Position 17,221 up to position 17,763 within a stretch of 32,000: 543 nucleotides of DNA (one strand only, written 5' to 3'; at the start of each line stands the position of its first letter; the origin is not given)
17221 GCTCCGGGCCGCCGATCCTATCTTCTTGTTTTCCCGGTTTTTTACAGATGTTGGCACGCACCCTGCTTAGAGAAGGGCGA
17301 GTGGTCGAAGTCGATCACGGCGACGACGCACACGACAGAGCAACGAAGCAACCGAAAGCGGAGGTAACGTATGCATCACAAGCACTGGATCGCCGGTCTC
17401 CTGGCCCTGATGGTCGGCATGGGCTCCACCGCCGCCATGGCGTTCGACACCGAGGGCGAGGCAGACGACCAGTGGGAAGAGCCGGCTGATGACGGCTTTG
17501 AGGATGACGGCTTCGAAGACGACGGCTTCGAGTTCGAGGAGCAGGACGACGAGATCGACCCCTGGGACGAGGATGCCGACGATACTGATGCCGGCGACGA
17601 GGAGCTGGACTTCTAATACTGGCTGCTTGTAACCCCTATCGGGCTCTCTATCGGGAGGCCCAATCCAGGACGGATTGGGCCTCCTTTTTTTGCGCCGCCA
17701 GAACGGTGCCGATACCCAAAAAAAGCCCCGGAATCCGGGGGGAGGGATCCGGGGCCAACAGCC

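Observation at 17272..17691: Sigma-54-driven gene for an 81-aa secreted peptide that is 56 % Asp/Glu with tandem DDGFE repeats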

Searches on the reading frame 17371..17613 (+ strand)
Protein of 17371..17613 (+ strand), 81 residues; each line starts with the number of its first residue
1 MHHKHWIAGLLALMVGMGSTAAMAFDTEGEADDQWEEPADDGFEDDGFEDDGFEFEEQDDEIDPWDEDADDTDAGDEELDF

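Call 6: search_protein_families(library=pfam, proteins=[window:17371-17613:+], max_evalue=0.01)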
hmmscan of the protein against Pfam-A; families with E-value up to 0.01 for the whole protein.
window:17371-17613:+ (81 aa): 0 families

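Call 8: find_homologous_proteins(query=window:17371-17613:+, max_evalue=10)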
Query window:17371-17613:+ (81 aa): 3 proteins with E <= 10 among 6 candidates.
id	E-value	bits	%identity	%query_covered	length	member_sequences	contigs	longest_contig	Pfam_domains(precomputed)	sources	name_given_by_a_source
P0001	3.4e-40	154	95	80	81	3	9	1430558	-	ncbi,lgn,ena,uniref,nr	ncbi:MAG: hypothetical protein LLP51_06875 [Halorhodospira halophila]|uniref:hypothetical protein n=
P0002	1.2e-23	101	82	63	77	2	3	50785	-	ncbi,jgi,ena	-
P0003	3.4e-8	52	65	48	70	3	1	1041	-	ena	-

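Call 10: find_encoding_contigs(protein=P0002, flank=5000, max_places=4)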
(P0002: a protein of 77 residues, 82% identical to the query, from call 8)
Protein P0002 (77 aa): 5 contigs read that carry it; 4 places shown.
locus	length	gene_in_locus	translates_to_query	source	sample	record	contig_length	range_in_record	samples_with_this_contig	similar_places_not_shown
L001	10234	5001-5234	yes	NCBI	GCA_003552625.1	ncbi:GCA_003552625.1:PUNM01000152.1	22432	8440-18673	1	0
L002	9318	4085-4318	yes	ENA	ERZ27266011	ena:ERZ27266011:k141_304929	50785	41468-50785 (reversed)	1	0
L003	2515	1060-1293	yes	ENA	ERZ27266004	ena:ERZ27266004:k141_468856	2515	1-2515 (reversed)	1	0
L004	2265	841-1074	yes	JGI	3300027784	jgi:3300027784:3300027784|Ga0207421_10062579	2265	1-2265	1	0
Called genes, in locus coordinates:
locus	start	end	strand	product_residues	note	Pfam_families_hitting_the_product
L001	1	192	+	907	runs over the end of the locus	PF12768:Rax2 (faint)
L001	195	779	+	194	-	PF13505:OMP_b-brl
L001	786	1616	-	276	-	PF01203:T2SSN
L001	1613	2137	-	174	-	PF04612:T2SSM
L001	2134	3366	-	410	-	PF05134:T2SSL, PF12693:GspL_C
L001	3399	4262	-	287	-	PF21687:T2SSK_1st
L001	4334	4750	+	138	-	-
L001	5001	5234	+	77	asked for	-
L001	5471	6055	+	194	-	-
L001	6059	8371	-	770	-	PF00082:Peptidase_S8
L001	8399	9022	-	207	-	PF03193:RsgA_GTPase (faint), PF01926:MMR_HSR1, PF02421:FeoB_N (weak)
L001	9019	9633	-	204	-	PF01794:Ferric_reduct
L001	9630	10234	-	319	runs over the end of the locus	PF00174:Oxidored_molyb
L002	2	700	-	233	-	?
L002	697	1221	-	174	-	PF04612:T2SSM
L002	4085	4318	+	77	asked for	-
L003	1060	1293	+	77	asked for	-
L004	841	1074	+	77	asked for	-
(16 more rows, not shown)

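Call 11: find_encoding_contigs(protein=P0001, flank=5000, max_places=4)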
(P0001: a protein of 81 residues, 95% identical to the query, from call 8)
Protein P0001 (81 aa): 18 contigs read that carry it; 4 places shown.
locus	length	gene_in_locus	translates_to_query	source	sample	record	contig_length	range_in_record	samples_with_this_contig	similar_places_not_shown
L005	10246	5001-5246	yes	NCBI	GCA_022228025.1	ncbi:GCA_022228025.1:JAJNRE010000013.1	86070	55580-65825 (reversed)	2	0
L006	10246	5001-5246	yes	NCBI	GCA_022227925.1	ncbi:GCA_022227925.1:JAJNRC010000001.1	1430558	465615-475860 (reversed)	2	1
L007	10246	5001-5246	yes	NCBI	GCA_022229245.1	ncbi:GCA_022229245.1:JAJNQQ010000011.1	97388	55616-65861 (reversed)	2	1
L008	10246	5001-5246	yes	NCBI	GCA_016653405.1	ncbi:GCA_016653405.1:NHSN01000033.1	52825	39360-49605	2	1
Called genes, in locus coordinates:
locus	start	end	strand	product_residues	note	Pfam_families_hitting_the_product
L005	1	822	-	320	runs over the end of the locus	PF14522:Cytochrome_C7 (faint), PF22113:Mtrc-MtrF_II-IV_dom (faint), PF22678:Cytochrom_c_NrfB-like (faint), PF14537:Cytochrom_c3_2 (faint), PF09699:Paired_CXXCH_1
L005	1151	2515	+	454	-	PF00072:Response_reg, PF01078:Mg_chelatase (faint), PF00158:Sigma54_activat, PF14532:Sigma54_activ_2, PF07728:AAA_5, PF25601:AAA_lid_14, PF02954:HTH_8, PF13556:HTH_30 (weak)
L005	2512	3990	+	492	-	PF02518:HATPase_c, PF13581:HATPase_c_2 (weak)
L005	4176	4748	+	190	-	PF13505:OMP_b-brl (faint)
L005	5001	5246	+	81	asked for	-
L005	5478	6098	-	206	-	PF03193:RsgA_GTPase (faint), PF00350:Dynamin_N (faint), PF01926:MMR_HSR1, PF02421:FeoB_N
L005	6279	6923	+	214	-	PF00034:Cytochrom_C (weak), PF13442:Cytochrome_CBB3 (weak), PF00034:Cytochrom_C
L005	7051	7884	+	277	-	PF03372:Exo_endo_phos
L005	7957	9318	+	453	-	PF00209:SNF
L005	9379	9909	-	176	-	PF00132:Hexapep (weak)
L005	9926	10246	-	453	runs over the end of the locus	PF07992:Pyr_redox_2, PF12831:FAD_oxidored (weak), PF13738:Pyr_redox_3 (weak), PF00070:Pyr_redox, PF02852:Pyr_redox_dim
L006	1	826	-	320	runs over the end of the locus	PF22113:Mtrc-MtrF_II-IV_dom (faint), PF14522:Cytochrome_C7 (faint), PF22678:Cytochrom_c_NrfB-like (faint), PF14537:Cytochrom_c3_2 (faint), PF09699:Paired_CXXCH_1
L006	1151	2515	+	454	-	PF00072:Response_reg, PF01078:Mg_chelatase (faint), PF00158:Sigma54_activat, PF14532:Sigma54_activ_2, PF07728:AAA_5, PF25601:AAA_lid_14, PF02954:HTH_8, PF13556:HTH_30 (weak)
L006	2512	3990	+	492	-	PF02518:HATPase_c, PF13581:HATPase_c_2 (weak)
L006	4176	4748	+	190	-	PF13505:OMP_b-brl (faint)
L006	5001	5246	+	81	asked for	-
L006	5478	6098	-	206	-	PF03193:RsgA_GTPase (faint), PF00350:Dynamin_N (faint), PF01926:MMR_HSR1, PF02421:FeoB_N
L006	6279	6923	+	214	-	PF00034:Cytochrom_C (weak), PF13442:Cytochrome_CBB3 (weak), PF00034:Cytochrom_C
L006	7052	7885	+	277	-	PF03372:Exo_endo_phos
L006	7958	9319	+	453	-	PF00209:SNF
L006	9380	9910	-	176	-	PF00132:Hexapep (weak)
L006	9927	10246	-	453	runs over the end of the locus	PF07992:Pyr_redox_2, PF12831:FAD_oxidored (weak), PF13738:Pyr_redox_3 (weak), PF00070:Pyr_redox, PF02852:Pyr_redox_dim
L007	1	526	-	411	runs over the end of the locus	-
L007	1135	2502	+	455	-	PF00072:Response_reg, PF00158:Sigma54_activat, PF01078:Mg_chelatase (faint), PF14532:Sigma54_activ_2, PF07728:AAA_5, PF25601:AAA_lid_14, PF02954:HTH_8, PF13556:HTH_30 (weak)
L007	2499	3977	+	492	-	PF02518:HATPase_c, PF13581:HATPase_c_2 (weak)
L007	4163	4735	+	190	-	-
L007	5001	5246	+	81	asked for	-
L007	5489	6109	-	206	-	PF03193:RsgA_GTPase (faint), PF00350:Dynamin_N (faint), PF01926:MMR_HSR1, PF02421:FeoB_N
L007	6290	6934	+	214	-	PF00034:Cytochrom_C (weak), PF13442:Cytochrome_CBB3 (weak), PF00034:Cytochrom_C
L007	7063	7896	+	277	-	PF03372:Exo_endo_phos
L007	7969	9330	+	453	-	PF00209:SNF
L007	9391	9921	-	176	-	PF00132:Hexapep (weak)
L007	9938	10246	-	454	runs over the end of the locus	PF07992:Pyr_redox_2, PF12831:FAD_oxidored (weak), PF13738:Pyr_redox_3 (weak), PF00070:Pyr_redox, PF02852:Pyr_redox_dim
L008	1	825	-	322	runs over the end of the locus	PF14522:Cytochrome_C7 (faint), PF14537:Cytochrom_c3_2 (faint), PF22678:Cytochrom_c_NrfB-like (faint), PF09699:Paired_CXXCH_1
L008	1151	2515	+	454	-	PF00072:Response_reg, PF01078:Mg_chelatase (faint), PF00158:Sigma54_activat, PF14532:Sigma54_activ_2, PF07728:AAA_5, PF25601:AAA_lid_14, PF02954:HTH_8, PF13556:HTH_30 (weak)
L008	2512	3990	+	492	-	PF02518:HATPase_c, PF13581:HATPase_c_2 (weak)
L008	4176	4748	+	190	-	PF13505:OMP_b-brl (weak)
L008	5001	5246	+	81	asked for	-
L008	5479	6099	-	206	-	PF03193:RsgA_GTPase (faint), PF00350:Dynamin_N (faint), PF01926:MMR_HSR1, PF02421:FeoB_N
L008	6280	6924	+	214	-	PF00034:Cytochrom_C (weak), PF13442:Cytochrome_CBB3 (weak), PF00034:Cytochrom_C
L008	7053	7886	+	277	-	PF03372:Exo_endo_phos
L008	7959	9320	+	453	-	PF00209:SNF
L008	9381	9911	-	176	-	PF00132:Hexapep (weak)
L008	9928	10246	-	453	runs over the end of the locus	PF07992:Pyr_redox_2, PF12831:FAD_oxidored (weak), PF13738:Pyr_redox_3 (weak), PF00070:Pyr_redox, PF02852:Pyr_redox_dim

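Call 23: search_protein_families(library=ncbifam, proteins=[window:17371-17613:+], max_evalue=0.001)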
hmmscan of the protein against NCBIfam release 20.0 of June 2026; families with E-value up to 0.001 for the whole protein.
window:17371-17613:+ (81 aa): 0 families

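Call 27: find_related_loci(query=A1, collection=genome_contigs, flank=10000)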
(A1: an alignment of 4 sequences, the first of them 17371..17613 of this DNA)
Query A1 (81 aa) in genome_contigs; peptide patterns used: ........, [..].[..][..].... (x = any residue, [..] = any of these).
270 stretches matched a pattern; 2 encode a relative of the query (tblastn E <= 1e-3); 2 distinct loci.
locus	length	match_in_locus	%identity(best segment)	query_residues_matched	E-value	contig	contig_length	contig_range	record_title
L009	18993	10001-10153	82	1-51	6e-24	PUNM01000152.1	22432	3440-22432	MAG: Ectothiorhodospiraceae bacterium isolate B1Sed10_188R1 B1-Sed10-C2157, whole genome shotgun sequence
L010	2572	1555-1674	65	1-39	4e-11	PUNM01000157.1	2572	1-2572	MAG: Ectothiorhodospiraceae bacterium isolate B1Sed10_188R1 B1-Sed10-C71198, whole genome shotgun sequence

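Call 37: search_protein_families(library=pfam, proteins=[L009:42-647:+, L009:637-2364:+, L009:2361-5192:+, L009:9334-9750:+, L009:10354-11055:+, L007:1-526:-, L010:316-1038:+, L007:1135-2502:+], max_evalue=0.01)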
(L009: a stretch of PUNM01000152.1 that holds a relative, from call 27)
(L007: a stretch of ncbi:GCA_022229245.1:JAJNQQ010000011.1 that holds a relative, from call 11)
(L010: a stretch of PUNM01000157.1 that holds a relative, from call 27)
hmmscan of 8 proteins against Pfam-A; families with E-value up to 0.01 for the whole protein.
L009:42-647:+ (201 aa): 1 family
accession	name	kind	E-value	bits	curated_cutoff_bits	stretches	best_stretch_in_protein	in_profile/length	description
PF12974.12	Phosphonate-bd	-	3.9e-38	131.7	27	1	10-181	71-242/242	ABC transporter, phosphonate, periplasmic substrate-binding protein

L009:637-2364:+ (575 aa): 4 families
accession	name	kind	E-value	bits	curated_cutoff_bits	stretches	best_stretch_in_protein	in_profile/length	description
PF02518.31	HATPase_c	-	2.1e-25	89.8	26.4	1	455-555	5-108/111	Histidine kinase-, DNA gyrase B-, and HSP90-like ATPase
PF00512.31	HisKA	-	0.00017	22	26.9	1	353-410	2-65/66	His Kinase A (phospho-acceptor) domain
PF13581.12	HATPase_c_2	-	0.00019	21.9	27.4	1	461-533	41-111/127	Histidine kinase-like ATPase domain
PF17203.10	sCache_3_2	-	0.0037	17.8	28.4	0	38-109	4-74/140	Single cache domain 3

L009:2361-5192:+ (943 aa): 2 families
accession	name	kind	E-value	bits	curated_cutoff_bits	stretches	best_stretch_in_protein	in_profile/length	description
PF12768.13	Rax2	-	3.4e-12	46.7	28.8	0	580-616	23-59/254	Rax2 C-terminal beta propeller domain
PF17164.10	DUF5122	-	3.6e-05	24.4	27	0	270-298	4-32/36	Domain of unknown function (DUF5122) beta-propeller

L009:9334-9750:+ (138 aa): 1 family
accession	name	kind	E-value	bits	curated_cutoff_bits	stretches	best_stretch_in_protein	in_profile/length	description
PF14343.11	PrcB_C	-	0.0056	17.3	24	0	82-122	9-53/56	PrcB C-terminal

L009:10354-11055:+ (233 aa): 1 family
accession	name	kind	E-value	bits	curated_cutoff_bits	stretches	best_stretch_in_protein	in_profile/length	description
PF13505.12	OMP_b-brl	-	0.0046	17.6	28.7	1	40-233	3-175/175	Outer membrane protein beta-barrel domain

L007:1-526:- (175 aa): 0 families

L010:316-1038:+ (240 aa): 1 family
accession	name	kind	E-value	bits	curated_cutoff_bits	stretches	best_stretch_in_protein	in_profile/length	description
PF13505.12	OMP_b-brl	-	2.7e-13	50.9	28.7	1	16-239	3-175/175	Outer membrane protein beta-barrel domain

L007:1135-2502:+ (455 aa): 13 families
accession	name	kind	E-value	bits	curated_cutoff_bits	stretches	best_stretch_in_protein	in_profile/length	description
PF00158.32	Sigma54_activat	-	6.8e-65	218.3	20.2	1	137-301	2-167/168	Sigma-54 interaction domain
PF00072.30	Response_reg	-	1.1e-21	77.4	30.2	1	5-112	1-110/111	Response regulator receiver domain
PF14532.12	Sigma54_activ_2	-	2.5e-21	76.8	25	1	137-306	1-138/138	Sigma-54 interaction domain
PF25601.1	AAA_lid_14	-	5.2e-18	65.1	27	1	307-377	1-71/87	AAA+ ATPase lid domain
PF02954.25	HTH_8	-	5e-11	42.6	22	1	410-449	2-41/42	Bacterial regulatory protein, Fis family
PF07728.20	AAA_5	-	6.6e-10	39.6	22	1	159-280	1-125/139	AAA domain (dynein-related subfamily)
PF01078.27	Mg_chelatase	-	9.3e-07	28.9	20.3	0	215-278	93-158/207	Magnesium chelatase, subunit ChlI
PF13556.12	HTH_30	-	1.2e-06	28.6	27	1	420-452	6-38/59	PucR C-terminal helix-turn-helix domain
PF00004.35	AAA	-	6.2e-05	23.9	21.2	1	160-278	1-110/131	ATPase family associated with various cellular activities (AAA)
PF13401.12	AAA_22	-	0.0028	18.4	27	0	158-197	6-45/130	AAA domain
PF07724.20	AAA_2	-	0.004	17.6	27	1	159-267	5-114/166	AAA domain (Cdc48 subfamily)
PF13191.12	AAA_16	-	0.0046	17.9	32.6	1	148-252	14-127/167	AAA ATPase domain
PF18024.7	HTH_50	-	0.009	16.1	27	0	404-445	2-42/50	Helix-turn-helix domain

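Call 38: search_protein_representatives(alignment_id=A1)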
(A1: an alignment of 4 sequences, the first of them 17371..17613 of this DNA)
Query: 4 sequences, 76 profile positions. Proteins with E-value up to 0.001 (for the whole library): 3; up to 1e-10: 2; up to 1e-30: 0. The best 3 are listed.
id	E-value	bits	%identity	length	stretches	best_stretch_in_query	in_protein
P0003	5.7e-28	113.4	-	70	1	1-76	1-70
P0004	2.4e-11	60.2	-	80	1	1-68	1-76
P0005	8.9e-04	35.9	-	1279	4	34-63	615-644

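Call 40: find_encoding_contigs(protein=P0004, flank=8000, max_places=5)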
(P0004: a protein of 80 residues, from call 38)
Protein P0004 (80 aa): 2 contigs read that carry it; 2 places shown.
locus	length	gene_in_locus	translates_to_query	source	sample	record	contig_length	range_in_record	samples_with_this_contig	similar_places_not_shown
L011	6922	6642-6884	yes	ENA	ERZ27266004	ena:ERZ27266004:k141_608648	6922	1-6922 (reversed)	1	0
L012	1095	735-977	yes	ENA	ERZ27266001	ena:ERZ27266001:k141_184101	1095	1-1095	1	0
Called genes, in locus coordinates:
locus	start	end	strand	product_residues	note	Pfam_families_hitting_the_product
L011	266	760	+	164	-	PF01842:ACT, PF22629:ACT_AHAS_ss, PF13710:ACT_5, PF10369:ALS_ss_C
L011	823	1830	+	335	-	PF02826:2-Hacid_dh_C, PF03446:NAD_binding_2, PF03807:F420_oxidored, PF07991:KARI_N, PF01450:KARI_C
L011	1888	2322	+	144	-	PF00581:Rhodanese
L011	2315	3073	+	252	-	PF01066:CDP-OH_P_transf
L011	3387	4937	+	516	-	PF00682:HMGL-like, PF22617:HCS_D2, PF08502:LeuA_dimer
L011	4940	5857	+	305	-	PF03167:UDG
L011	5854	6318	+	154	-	PF00583:Acetyltransf_1, PF13673:Acetyltransf_10, PF08445:FR47 (weak), PF13508:Acetyltransf_7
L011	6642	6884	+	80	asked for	-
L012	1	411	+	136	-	?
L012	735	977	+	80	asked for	-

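Call 41: find_encoding_contigs(protein=P0003, flank=8000, max_places=5)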
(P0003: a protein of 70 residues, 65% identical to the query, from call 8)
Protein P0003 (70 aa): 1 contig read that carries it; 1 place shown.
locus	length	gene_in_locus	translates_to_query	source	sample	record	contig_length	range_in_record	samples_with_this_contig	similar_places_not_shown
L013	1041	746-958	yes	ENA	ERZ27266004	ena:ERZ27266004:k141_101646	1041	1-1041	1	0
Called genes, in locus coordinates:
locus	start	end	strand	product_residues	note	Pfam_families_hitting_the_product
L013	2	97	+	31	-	?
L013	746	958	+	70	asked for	-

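Call 79: predict_structure(alignment_id=A1)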
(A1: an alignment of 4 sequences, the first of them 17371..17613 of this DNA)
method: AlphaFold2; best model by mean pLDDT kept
length: 81 residues; sequences in the alignment: 4
mean_pLDDT: 57.7   pTM: 0.17
mean pLDDT of the five models: 57.7, 56.9, 56.8, 56.2, 54.8
residues with pLDDT >= 90: 0; 70-90: 0; 50-70: 74; < 50: 7
segments of 3 or more residues with pLDDT < 50: 24-26
pLDDT, mean of each block of 10 residues (from residue 1): 60 59 51 63 58 56 62 54 52
secondary structure, 60 per line:
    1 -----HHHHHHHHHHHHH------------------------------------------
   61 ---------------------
elements in order: H6-18

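Call 93: search_protein_families(library=phrogs, proteins=[window:17371-17613:+], max_evalue=1)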
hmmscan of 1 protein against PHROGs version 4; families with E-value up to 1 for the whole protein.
window:17371-17613:+ (81 aa): 0 families

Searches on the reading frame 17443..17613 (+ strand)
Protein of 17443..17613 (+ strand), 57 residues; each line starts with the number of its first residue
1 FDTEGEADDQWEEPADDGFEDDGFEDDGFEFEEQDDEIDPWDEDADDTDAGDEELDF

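Call 92: search_solved_structures(query=A6, max_evalue=10)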
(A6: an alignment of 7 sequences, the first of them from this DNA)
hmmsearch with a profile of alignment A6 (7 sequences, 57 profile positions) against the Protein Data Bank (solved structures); distinct sequences matched with E-value up to 10: 0.
